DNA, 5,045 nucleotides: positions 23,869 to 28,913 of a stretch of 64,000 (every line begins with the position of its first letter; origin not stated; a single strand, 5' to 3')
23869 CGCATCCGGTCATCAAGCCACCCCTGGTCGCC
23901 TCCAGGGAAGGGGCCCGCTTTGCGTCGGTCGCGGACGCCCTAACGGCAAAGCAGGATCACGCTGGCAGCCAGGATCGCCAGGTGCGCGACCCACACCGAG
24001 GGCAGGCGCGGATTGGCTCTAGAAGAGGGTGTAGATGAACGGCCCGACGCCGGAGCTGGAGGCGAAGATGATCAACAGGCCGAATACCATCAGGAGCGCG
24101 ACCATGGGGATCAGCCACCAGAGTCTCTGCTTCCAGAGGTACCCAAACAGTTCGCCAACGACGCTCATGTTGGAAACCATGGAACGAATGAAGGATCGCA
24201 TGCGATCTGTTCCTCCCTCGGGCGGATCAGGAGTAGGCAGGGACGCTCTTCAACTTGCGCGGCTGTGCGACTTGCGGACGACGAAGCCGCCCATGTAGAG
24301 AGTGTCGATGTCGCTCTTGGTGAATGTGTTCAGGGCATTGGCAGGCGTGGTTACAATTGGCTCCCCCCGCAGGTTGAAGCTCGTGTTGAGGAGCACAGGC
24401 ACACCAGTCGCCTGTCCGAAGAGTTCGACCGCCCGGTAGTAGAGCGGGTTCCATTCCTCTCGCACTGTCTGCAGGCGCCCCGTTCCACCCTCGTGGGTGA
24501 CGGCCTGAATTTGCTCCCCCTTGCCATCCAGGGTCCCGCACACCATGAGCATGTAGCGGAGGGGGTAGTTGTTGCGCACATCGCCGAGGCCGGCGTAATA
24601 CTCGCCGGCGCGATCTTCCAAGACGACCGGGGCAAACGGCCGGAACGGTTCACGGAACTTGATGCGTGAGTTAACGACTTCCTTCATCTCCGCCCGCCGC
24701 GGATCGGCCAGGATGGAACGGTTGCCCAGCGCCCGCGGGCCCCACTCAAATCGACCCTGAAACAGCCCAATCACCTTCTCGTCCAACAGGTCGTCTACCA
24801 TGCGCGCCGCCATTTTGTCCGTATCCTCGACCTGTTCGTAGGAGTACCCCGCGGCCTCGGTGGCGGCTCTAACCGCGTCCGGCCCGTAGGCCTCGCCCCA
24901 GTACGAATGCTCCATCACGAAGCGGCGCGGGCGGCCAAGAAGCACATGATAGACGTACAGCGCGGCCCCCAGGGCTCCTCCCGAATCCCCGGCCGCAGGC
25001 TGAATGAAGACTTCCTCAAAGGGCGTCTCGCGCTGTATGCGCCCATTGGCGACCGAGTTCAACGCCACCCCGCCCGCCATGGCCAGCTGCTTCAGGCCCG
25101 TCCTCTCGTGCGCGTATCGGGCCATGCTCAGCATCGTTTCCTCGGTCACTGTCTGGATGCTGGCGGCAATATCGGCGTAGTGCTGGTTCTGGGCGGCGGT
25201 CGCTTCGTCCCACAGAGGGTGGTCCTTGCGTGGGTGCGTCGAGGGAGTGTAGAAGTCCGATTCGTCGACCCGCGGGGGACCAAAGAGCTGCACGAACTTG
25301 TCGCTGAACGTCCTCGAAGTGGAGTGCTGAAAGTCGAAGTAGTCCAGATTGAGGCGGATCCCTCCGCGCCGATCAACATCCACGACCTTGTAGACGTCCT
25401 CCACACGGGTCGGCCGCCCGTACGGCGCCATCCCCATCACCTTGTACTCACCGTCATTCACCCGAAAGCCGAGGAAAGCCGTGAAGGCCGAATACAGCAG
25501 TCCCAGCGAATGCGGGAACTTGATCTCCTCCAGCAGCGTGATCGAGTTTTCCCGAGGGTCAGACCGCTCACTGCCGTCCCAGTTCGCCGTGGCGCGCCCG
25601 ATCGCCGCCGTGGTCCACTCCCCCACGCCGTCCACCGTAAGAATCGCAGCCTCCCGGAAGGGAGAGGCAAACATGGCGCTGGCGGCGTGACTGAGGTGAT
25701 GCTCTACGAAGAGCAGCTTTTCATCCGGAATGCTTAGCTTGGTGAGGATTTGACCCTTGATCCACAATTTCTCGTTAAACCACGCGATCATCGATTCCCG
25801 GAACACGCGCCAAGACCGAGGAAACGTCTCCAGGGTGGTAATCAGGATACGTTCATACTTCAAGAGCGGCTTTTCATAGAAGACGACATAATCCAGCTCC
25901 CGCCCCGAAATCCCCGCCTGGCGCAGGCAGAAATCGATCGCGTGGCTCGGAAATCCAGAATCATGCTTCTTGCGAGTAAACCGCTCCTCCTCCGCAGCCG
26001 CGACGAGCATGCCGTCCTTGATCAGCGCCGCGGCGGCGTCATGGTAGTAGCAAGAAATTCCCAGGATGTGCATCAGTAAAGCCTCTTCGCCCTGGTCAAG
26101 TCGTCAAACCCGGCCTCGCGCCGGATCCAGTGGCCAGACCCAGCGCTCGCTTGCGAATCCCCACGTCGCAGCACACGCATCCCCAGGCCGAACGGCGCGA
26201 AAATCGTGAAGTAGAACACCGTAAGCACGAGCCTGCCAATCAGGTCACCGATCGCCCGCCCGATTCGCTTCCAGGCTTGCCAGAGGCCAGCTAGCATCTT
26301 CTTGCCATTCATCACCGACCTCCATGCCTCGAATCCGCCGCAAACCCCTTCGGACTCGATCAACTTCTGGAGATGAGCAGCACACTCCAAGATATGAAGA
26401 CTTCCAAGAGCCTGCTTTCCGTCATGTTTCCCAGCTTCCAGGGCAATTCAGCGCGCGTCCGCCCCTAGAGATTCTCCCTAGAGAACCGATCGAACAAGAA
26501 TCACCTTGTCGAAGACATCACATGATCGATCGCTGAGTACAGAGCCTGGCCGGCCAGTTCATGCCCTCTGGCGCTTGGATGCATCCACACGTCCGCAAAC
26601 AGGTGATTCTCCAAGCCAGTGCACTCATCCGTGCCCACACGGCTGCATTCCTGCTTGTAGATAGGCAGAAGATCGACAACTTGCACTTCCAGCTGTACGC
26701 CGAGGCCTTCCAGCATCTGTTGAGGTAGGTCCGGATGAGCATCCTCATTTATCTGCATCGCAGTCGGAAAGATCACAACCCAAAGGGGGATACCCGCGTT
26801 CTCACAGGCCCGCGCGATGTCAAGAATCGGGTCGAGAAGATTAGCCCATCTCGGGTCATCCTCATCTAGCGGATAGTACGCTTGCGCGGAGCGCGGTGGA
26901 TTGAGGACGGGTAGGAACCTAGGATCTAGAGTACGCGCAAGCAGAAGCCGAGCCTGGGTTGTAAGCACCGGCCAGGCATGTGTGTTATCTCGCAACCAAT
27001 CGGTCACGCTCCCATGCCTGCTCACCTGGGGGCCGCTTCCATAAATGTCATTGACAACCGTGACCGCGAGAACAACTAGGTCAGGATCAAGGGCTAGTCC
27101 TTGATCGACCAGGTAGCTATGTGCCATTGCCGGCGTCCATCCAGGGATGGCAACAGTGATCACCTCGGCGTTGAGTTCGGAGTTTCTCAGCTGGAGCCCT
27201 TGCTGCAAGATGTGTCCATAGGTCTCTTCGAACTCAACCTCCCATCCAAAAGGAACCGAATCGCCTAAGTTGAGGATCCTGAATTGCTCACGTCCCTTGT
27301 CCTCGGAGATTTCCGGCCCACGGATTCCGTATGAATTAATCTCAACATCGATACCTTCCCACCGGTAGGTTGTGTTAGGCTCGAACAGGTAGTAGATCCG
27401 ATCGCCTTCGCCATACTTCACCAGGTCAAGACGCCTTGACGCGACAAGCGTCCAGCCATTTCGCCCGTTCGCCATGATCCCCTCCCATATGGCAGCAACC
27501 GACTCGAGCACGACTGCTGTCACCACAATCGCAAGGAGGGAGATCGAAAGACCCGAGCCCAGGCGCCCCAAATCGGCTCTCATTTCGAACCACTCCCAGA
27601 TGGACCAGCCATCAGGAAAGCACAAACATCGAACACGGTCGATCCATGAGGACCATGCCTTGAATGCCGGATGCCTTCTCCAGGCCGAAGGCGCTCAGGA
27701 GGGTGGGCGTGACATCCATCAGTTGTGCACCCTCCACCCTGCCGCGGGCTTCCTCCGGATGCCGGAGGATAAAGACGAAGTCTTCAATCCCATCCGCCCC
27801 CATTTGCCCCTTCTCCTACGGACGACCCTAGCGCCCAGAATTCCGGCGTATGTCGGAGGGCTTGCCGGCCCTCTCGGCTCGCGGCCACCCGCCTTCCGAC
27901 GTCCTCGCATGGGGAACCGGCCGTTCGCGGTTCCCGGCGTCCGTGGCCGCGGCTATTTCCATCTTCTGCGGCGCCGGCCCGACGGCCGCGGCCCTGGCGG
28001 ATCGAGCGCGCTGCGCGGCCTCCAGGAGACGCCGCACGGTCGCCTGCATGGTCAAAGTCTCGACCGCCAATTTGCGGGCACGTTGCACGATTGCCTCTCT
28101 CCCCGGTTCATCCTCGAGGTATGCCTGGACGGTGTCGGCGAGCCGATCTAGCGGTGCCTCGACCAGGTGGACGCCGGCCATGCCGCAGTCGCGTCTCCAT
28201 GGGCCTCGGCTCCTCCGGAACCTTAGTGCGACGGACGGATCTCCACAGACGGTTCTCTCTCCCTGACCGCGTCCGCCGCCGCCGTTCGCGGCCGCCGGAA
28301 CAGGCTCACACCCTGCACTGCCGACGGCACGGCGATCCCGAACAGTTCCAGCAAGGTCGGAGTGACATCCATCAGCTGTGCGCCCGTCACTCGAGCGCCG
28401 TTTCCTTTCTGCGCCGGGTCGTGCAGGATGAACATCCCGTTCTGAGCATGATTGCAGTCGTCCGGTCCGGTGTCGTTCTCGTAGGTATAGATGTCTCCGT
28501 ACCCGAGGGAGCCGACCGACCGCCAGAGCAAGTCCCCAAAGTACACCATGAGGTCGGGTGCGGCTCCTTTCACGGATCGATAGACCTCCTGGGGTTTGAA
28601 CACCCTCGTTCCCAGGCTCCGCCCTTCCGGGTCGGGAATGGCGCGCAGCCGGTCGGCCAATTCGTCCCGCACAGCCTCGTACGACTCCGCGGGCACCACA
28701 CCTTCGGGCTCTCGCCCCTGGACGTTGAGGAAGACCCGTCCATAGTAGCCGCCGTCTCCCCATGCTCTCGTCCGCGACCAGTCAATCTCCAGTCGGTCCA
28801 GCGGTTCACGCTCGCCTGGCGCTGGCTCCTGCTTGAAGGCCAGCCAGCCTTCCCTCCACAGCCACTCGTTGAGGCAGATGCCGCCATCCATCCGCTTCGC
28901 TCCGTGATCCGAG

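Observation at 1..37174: About 35-kb almost strictly unidirectional envelope-glycan decoration supercluster led by a NusG paralog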

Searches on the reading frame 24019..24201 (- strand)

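Call 96: search_protein_families(library=pfam, proteins=[window:24019-24201:-], max_evalue=0.01)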
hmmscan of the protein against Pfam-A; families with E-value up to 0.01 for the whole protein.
window:24019-24201:- (60 aa): 1 family
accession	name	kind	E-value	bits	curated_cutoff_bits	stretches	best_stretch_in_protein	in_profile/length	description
PF19451.5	DUF5989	-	1.4e-17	63.9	27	1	12-60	1-49/49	Family of unknown function (DUF5989)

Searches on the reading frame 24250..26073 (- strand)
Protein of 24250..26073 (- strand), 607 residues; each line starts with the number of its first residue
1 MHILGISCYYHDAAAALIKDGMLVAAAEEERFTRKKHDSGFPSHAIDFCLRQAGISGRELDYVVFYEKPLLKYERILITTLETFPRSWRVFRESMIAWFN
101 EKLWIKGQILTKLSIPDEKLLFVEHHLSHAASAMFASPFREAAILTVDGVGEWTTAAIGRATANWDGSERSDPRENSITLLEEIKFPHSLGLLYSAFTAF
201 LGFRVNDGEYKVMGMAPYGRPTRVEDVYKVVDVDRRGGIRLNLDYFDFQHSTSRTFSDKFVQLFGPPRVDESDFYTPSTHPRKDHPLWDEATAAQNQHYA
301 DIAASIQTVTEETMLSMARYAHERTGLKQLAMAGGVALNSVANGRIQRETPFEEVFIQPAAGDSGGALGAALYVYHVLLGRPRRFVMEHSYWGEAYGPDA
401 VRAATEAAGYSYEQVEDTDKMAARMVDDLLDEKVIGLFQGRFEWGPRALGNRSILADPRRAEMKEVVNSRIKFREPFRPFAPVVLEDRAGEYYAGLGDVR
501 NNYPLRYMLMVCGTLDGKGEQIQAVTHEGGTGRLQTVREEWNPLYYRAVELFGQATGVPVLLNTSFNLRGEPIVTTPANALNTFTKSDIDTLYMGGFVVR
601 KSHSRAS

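Call 6: search_protein_families(library=pfam, proteins=[window:24250-26073:-], max_evalue=0.01)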
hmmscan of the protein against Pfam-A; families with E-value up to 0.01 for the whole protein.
window:24250-26073:- (607 aa): 4 families
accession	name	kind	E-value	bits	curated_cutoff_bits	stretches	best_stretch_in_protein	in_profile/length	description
PF02543.21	Carbam_trans_N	-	7.6e-81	272.6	24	1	2-372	1-346/346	Carbamoyltransferase N-terminus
PF16861.10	Carbam_trans_C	-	1.4e-63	213.9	27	1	428-601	3-170/170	Carbamoyltransferase C-terminus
PF00814.31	TsaD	-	1.1e-05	25.7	24.8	1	283-349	175-240/264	tRNA N6-adenosine threonylcarbamoyltransferase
PF22521.2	HypF_C_2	-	0.0013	19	27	1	286-368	151-239/241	Carbamoyltransferase, Kae1-like Domain, second subdomain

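Call 17: find_encoding_contigs(protein=window:24250-26073:-, flank=10000, max_places=6)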
Protein window:24250-26073:- (607 aa): no gene with exactly this product is on record in the collection.

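Call 81: search_protein_families(library=ncbifam, proteins=[window:24250-26073:-], max_evalue=0.00001)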
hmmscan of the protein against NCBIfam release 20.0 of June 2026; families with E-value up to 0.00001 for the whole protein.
window:24250-26073:- (607 aa): 1 family
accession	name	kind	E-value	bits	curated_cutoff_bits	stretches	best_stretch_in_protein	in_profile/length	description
NF041651.1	nodul_NodU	equivalog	4.9e-39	134.5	1000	1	296-599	267-552/556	nodulation protein NodU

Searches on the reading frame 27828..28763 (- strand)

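Call 7: search_protein_families(library=pfam, proteins=[window:27828-28763:-], max_evalue=0.01)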
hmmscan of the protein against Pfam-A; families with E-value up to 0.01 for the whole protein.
window:27828-28763:- (311 aa): 0 families

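Call 8: search_protein_families(library=pfam, proteins=[window:27828-28763:-], max_evalue=1)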
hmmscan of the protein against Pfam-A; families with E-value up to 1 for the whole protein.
window:27828-28763:- (311 aa): 1 family
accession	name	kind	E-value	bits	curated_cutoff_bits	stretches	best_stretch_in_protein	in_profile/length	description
PF13524.12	Glyco_trans_1_2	-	0.042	14.2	25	1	202-247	98-143/144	Glycosyl transferase-like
